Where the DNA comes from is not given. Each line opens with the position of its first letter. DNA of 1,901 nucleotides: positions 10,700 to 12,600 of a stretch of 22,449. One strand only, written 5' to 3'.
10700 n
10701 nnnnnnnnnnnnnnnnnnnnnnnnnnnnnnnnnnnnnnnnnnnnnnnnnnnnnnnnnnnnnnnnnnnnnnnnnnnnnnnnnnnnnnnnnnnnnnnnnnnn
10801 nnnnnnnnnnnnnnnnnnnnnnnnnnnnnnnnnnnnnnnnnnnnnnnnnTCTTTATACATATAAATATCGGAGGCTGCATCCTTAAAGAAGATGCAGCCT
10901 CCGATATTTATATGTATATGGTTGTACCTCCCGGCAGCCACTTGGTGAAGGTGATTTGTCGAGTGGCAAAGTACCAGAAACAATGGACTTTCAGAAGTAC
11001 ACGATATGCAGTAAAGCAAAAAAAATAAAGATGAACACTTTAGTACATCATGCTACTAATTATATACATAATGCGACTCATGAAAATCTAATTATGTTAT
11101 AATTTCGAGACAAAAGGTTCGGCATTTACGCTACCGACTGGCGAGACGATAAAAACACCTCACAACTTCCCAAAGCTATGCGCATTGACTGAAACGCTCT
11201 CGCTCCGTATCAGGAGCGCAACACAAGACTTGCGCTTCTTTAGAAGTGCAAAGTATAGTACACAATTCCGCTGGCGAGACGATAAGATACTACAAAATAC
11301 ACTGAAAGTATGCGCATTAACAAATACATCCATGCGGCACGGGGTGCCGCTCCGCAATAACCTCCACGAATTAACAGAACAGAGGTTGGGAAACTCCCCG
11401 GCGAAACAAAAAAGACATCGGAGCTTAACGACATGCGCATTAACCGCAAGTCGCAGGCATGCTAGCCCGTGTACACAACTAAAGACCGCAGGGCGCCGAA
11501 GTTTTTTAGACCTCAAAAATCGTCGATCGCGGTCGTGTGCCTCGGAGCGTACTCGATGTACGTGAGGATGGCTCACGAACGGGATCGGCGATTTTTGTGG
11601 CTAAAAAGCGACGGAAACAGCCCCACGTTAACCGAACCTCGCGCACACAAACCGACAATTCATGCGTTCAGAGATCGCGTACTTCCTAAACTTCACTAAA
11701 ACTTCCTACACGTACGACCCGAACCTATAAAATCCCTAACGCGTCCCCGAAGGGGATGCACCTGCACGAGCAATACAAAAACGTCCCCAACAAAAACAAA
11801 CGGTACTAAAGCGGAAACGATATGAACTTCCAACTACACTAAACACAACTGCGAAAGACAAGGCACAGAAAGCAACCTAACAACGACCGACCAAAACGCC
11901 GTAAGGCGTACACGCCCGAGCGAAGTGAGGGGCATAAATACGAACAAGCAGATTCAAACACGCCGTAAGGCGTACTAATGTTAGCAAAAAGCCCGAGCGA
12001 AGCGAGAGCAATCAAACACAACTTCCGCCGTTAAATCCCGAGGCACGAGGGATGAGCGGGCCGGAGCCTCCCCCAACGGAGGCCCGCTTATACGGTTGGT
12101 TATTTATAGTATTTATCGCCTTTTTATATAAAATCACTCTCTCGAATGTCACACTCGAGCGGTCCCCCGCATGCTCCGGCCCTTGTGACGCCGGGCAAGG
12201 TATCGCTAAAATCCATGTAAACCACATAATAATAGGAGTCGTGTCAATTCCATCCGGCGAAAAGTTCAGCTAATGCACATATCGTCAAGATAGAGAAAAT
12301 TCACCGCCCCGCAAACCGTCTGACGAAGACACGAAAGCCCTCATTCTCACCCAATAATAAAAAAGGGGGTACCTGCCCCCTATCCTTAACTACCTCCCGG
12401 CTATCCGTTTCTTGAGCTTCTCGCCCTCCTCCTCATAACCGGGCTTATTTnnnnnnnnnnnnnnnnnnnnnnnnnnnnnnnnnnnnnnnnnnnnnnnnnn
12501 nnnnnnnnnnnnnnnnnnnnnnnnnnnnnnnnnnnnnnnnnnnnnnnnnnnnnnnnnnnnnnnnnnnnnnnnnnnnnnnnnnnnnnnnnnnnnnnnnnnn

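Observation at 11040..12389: A 1.35-kb gene-free island between convergent aspA and pgi, built entirely from stacked repeat modules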

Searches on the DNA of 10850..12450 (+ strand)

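Call 9: search_rna_families(source=window, start=10850, end=12450, threshold=evalue, max_evalue=10, show_alignments=3)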
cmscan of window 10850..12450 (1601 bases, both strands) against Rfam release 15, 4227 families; matches with E-value up to 10: 12.
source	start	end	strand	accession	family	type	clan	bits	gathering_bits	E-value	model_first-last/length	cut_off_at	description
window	10850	10923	+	RF04154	mir-1277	Gene; miRNA;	-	38.5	81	2.2e-05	1-78/78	no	mir-1277 microRNA precursor family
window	10857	10915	-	RF04176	mir-3149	Gene; miRNA;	-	36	100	9.4e-05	1-83/83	no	mir-3149 microRNA precursor family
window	10855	10917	+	RF04176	mir-3149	Gene; miRNA;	-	35.4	100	0.00013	1-83/83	no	mir-3149 microRNA precursor family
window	10854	10918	-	RF04154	mir-1277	Gene; miRNA;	-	31.3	81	0.0017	9-68/78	no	mir-1277 microRNA precursor family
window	10861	10913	+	RF03318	mir-2208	Gene; miRNA;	-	26.4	70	0.008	1-61/61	no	mir-2208 microRNA precursor family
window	10853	10919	-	RF04009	mir-754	Gene; miRNA;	-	25.9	84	0.029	1-78/78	no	mir-754 microRNA precursor family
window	10858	10914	+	RF00455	mir-15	Gene; miRNA;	CL00085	21.1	57.3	0.04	20-69/88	no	mir-15 microRNA precursor family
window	11388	11420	+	RF01090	RF_site4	Cis-reg; frameshift_element;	-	18.4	45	3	1-66/66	no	Edr gene ribosomal frameshift signal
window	10868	10904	-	RF03686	mir-9424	Gene; miRNA;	-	17.8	90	2.3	1-68/68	no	mir-9424 microRNA precursor family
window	10868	10904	+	RF03686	mir-9424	Gene; miRNA;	-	17.3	90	3.1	1-68/68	no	mir-9424 microRNA precursor family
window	10855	10917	-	RF04161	mir-3688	Gene; miRNA;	-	16.3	84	7.7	3-86/88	no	mir-3688 microRNA precursor family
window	12067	12082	+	RF00517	serC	Cis-reg; leader;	-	14.7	35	3.3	12-27/52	no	serC leader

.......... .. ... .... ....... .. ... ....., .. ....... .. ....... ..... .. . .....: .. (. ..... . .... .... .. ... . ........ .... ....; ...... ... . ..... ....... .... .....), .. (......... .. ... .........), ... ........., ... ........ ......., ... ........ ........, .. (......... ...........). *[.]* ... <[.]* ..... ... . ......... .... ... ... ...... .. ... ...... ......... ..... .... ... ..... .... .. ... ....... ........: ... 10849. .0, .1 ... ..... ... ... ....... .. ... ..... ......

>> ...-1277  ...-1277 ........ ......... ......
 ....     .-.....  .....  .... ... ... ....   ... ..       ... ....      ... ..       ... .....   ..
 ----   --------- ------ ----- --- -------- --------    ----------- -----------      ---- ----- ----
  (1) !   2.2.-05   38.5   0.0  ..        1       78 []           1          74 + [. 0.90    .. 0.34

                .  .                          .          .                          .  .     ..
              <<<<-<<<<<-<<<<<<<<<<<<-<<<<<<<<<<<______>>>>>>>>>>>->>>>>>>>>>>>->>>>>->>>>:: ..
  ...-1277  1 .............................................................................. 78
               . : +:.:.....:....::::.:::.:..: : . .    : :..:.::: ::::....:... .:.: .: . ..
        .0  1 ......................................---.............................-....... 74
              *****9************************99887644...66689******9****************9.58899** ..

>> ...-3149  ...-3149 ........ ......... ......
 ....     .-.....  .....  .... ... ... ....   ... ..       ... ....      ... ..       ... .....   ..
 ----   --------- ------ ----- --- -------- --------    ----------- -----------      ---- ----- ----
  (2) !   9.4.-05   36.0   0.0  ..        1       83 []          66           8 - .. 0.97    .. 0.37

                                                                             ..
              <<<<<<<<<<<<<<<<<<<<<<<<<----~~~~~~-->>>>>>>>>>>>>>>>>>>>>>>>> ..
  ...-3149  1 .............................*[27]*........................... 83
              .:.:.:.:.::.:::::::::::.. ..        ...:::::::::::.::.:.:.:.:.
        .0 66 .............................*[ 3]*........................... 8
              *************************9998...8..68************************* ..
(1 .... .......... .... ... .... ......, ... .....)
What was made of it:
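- On Known structured RNA families (Rfam 15), including group II introns, HEARO/omega RNAs, ROOL and GOLLD: Nothing but chance-level hits up to E=10 in 10850-12450 (call 9).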

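Call 73: search_dna_similar(query=window:11130-12350:+, collection=plasmids, mode=distant, max_rows=10)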
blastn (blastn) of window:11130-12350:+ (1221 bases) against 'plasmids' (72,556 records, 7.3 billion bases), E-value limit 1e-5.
No match.

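Call 74: search_dna_similar(query=window:11130-12350:+, collection=phages, mode=distant, max_rows=10)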
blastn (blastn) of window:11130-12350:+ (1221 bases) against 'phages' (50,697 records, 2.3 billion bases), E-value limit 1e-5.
No match.

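Call 90: search_rna_families(sources=[L053, L054, L056, L067, L041, L052, L065, L066], threshold=gathering)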
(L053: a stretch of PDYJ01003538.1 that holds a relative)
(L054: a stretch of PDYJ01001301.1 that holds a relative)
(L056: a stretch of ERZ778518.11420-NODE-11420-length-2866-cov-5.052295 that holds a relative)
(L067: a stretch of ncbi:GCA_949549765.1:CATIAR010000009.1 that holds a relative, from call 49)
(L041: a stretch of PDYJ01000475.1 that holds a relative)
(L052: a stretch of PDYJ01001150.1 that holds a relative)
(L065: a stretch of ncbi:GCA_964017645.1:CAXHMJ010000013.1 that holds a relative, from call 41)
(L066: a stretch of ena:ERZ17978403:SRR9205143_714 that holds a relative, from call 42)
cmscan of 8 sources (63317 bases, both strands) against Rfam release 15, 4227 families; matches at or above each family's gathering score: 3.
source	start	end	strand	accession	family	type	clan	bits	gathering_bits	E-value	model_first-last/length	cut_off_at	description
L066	8617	8723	-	RF04183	Bacteroidales_small_SRP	Gene;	CL00003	97.9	55.2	3.5e-19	1-107/107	no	Bacteroidales small SRP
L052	1602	1674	+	RF00005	tRNA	Gene; tRNA;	CL00001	70.1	29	2.9e-13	1-71/71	no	tRNA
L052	3019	3089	+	RF00005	tRNA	Gene; tRNA;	CL00001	65.7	29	4.7e-12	1-71/71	no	tRNA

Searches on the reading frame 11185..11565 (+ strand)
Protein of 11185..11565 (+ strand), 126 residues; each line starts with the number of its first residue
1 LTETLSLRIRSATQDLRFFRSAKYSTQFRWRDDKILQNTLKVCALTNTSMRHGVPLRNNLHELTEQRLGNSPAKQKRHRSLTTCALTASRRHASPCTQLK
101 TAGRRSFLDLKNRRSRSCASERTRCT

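Call 8: search_protein_families(library=pfam, proteins=[window:11185-11565:+])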
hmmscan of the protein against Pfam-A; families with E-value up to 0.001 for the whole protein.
window:11185-11565:+ (126 aa): 0 families

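Call 40: find_homologous_proteins(query=window:11185-11565:+, max_evalue=0.001)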
Query window:11185-11565:+ (126 aa): 15 proteins with E <= 0.001 among 19 candidates.
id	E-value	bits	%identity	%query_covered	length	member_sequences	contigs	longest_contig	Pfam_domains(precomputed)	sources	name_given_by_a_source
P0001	1.1e-54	201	91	83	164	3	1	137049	-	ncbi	-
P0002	7.1e-25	105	76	56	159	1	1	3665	-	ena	-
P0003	3.6e-23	100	73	56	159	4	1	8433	-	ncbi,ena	-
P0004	5.9e-14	70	85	37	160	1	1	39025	-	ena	-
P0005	2.4e-13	68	85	37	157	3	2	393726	-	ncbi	-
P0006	7.8e-13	66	58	56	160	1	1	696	-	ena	-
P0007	2.2e-12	65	83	37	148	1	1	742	-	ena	-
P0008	1.9e-10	59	85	32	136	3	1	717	-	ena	-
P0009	2.8e-10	58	45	72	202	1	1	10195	-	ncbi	-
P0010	4.2e-10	58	89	29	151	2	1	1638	-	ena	-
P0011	8.6e-10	57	89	29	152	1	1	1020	-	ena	-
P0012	1.1e-9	56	89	29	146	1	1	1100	-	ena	-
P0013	2.7e-9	55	86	29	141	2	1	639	-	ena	-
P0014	2.4e-7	49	89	28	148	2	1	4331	-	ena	-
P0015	5.4e-5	41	44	56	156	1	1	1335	-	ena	-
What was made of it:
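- The only database relatives of the ORF are 15 other calls on copies of the same repeat (call 40).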

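Call 41: find_encoding_contigs(protein=P0005, flank=10000, max_places=6)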
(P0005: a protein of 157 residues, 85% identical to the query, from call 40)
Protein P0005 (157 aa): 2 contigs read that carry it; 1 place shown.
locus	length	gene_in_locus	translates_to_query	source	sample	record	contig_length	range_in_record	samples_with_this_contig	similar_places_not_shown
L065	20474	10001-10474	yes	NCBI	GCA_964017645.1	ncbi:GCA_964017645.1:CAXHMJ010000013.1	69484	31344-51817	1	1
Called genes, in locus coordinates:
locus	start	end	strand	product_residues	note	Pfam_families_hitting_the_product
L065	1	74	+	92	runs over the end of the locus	PF02410:RsfS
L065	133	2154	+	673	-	PF06480:FtsH_ext (weak), PF00004:AAA, PF17862:AAA_lid_3, PF01434:Peptidase_M41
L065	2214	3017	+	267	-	PF01148:CTP_transf_1, PF01864:CarS-like (weak)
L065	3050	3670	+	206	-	PF02666:PS_Dcarbxylase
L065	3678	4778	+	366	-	PF01594:AI-2E_transport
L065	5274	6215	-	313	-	PF07730:HisKA_3, PF02518:HATPase_c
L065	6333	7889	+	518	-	PF00072:Response_reg, PF08665:PglZ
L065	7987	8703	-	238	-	-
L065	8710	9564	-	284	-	PF01790:LGT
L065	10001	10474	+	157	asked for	-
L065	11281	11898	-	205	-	PF02527:GidB, PF13847:Methyltransf_31, PF13649:Methyltransf_25 (weak)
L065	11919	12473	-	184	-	PF07638:Sigma70_ECF, PF04542:Sigma70_r2, PF05263:DUF722 (weak), PF08281:Sigma70_r4_2, PF04545:Sigma70_r4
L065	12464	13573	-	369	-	PF13641:Glyco_tranf_2_3 (weak)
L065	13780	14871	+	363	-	PF04055:Radical_SAM, PF19288:CofH_C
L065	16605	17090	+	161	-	PF04542:Sigma70_r2, PF07638:Sigma70_ECF (weak), PF08281:Sigma70_r4_2, PF04545:Sigma70_r4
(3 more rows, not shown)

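Call 42: find_encoding_contigs(protein=P0004, flank=10000, max_places=6)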
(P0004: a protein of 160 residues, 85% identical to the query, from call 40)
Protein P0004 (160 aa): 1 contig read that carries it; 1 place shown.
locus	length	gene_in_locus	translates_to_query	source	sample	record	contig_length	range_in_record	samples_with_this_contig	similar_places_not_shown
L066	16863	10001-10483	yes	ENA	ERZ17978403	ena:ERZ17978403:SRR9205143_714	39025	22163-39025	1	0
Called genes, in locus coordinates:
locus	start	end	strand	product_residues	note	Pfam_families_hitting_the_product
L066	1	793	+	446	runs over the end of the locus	PF19190:BACON_2, PF13004:BACON, PF13306:LRR_5, PF13855:LRR_8 (faint), PF13306:LRR_5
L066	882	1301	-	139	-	PF13505:OMP_b-brl (faint)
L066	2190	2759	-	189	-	PF00551:Formyl_trans_N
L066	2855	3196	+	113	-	PF00550:PP-binding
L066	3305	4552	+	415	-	PF00109:ketoacyl-synt, PF02801:Ketoacyl-synt_C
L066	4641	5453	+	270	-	PF14622:Ribonucleas_3_3, PF22935:RM44_endonuclase (weak), PF00636:Ribonuclease_3, PF00035:dsrm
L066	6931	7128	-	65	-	-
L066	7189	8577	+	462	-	PF04087:DUF389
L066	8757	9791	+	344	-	PF02618:YceG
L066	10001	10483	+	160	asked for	-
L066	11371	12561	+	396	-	PF00155:Aminotran_1_2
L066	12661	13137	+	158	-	PF13404:HTH_AsnC-type, PF13412:HTH_24, PF22451:NirdL-like_HTH (faint), PF12802:MarR_2 (faint), PF12840:HTH_20 (weak), PF01037:AsnC_trans_reg, PF22482:AsnC_trans_reg_3 (weak)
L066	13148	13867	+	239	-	PF00814:TsaD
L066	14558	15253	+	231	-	PF00440:TetR_N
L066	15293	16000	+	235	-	PF13972:TetR (weak)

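Call 49: find_encoding_contigs(protein=P0009, flank=10000, max_places=4)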
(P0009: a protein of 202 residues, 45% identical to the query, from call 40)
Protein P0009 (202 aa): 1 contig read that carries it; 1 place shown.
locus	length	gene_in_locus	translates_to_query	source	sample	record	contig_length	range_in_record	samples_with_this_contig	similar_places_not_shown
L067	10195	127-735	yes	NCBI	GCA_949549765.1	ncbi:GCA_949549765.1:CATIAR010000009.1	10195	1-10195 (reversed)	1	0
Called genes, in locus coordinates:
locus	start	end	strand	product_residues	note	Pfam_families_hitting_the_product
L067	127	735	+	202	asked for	-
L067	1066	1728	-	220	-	PF03167:UDG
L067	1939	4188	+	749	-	PF17678:Glyco_hydro_92N, PF07971:Glyco_hydro_92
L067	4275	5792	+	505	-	PF01676:Metalloenzyme, PF06415:iPGM_N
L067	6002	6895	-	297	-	PF10672:Methyltrans_SAM, PF03602:Cons_hypoth95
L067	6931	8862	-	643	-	PF01136:Peptidase_U32, PF12392:DUF3656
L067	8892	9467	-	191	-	PF01725:Ham1p_like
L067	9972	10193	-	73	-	?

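Call 50: find_encoding_contigs(protein=P0003, flank=10000, max_places=4)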
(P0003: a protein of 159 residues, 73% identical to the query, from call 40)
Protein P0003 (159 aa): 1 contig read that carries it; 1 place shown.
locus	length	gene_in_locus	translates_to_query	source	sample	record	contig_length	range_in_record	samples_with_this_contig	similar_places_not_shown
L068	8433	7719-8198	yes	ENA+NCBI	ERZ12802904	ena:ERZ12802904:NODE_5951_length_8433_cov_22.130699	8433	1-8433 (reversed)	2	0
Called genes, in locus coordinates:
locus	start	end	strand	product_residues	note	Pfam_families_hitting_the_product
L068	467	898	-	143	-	PF09335:VTT_dom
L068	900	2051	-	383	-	PF03739:LptF_LptG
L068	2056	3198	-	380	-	PF01702:TGT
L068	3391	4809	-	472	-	PF13537:GATase_7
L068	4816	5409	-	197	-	PF01227:GTP_cyclohydroI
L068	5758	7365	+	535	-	PF01293:PEPCK_ATP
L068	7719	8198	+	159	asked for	-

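Call 89: search_protein_families(library=pfam, proteins=[L066:6931-7128:-])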
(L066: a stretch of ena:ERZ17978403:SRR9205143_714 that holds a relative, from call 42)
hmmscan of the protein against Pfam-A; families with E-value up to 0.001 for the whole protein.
L066:6931-7128:- (65 aa): 0 families
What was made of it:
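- The called ORFs differ in length and frame between copies and have no Pfam domain (calls 8, 40, 89).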
